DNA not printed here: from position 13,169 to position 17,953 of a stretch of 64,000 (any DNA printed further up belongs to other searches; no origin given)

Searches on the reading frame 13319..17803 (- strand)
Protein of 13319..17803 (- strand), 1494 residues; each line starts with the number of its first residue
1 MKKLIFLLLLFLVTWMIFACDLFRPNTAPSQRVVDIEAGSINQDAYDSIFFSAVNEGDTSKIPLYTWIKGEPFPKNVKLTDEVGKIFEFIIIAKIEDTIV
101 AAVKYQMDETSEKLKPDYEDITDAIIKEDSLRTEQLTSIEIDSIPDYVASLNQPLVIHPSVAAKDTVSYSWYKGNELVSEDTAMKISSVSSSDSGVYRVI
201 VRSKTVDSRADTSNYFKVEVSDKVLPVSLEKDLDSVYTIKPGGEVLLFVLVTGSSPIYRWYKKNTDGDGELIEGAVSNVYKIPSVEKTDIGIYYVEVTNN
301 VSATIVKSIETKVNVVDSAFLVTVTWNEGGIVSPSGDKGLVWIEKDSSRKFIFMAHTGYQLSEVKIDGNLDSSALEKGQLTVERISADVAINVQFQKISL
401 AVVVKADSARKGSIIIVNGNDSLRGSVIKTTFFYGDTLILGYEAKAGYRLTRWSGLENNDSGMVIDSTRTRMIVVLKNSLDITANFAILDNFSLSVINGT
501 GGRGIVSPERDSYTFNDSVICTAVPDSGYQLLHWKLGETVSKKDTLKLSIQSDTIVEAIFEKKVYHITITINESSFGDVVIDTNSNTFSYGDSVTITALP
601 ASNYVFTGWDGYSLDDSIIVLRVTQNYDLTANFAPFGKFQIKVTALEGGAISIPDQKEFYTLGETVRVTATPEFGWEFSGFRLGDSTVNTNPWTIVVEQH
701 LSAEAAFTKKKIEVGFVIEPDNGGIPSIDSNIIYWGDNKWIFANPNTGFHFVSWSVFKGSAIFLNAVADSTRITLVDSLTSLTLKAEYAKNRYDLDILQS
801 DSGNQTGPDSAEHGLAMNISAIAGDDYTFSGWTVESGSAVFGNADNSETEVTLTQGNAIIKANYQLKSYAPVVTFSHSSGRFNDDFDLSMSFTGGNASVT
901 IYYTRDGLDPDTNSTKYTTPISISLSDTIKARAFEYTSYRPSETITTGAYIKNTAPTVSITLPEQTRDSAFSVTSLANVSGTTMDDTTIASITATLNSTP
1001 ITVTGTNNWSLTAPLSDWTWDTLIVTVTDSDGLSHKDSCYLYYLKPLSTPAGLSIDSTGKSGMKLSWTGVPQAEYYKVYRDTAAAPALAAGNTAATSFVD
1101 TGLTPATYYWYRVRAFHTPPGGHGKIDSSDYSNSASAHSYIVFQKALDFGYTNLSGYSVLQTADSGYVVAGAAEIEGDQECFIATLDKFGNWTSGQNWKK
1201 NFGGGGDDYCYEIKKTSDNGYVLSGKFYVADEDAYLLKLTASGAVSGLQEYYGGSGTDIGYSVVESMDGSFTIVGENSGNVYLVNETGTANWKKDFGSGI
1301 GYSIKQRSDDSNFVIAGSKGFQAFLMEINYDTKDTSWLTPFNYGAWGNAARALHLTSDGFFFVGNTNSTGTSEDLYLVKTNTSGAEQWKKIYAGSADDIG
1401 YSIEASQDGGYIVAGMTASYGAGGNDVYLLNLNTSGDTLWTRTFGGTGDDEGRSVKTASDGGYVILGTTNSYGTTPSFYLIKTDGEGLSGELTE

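Call 13: search_protein_families(library=pfam, proteins=[window:13319-17803:-], max_evalue=0.001)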
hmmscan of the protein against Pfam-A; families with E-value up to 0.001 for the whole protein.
window:13319-17803:- (1494 aa): 6 families
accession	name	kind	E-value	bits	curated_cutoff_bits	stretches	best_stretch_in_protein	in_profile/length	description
PF18998.6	Flg_new_2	-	2.9e-45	152.6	23.6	4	494-563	3-72/73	Divergent InlB B-repeat domain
PF13290.12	CHB_HEX_C_1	-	1.7e-12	47.6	22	1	880-945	4-66/67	Chitobiase/beta-hexosaminidase C-terminal domain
PF13927.12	Ig_3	-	9.3e-11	42.5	30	0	238-299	12-78/78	Immunoglobulin domain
PF13287.12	Fn3_assoc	-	3.8e-10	40.1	23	1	896-945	7-55/59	Fn3 associated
PF13895.12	Ig_2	-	1.8e-06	28.5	27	1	163-219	25-78/79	Immunoglobulin domain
PF07679.22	I-set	-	0.00041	20.8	23.7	0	158-204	21-78/90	Immunoglobulin I-set domain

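Call 17: search_protein_families(library=ncbifam, proteins=[window:13319-17803:-], max_evalue=0.01)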
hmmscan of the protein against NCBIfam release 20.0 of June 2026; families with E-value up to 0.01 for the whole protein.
window:13319-17803:- (1494 aa): 1 family
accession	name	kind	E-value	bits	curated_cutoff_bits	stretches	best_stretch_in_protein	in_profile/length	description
TIGR02608.1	delta_60_rpt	domain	9.7e-06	25.4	76.5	0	1398-1448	1-48/55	delta-60 repeat domain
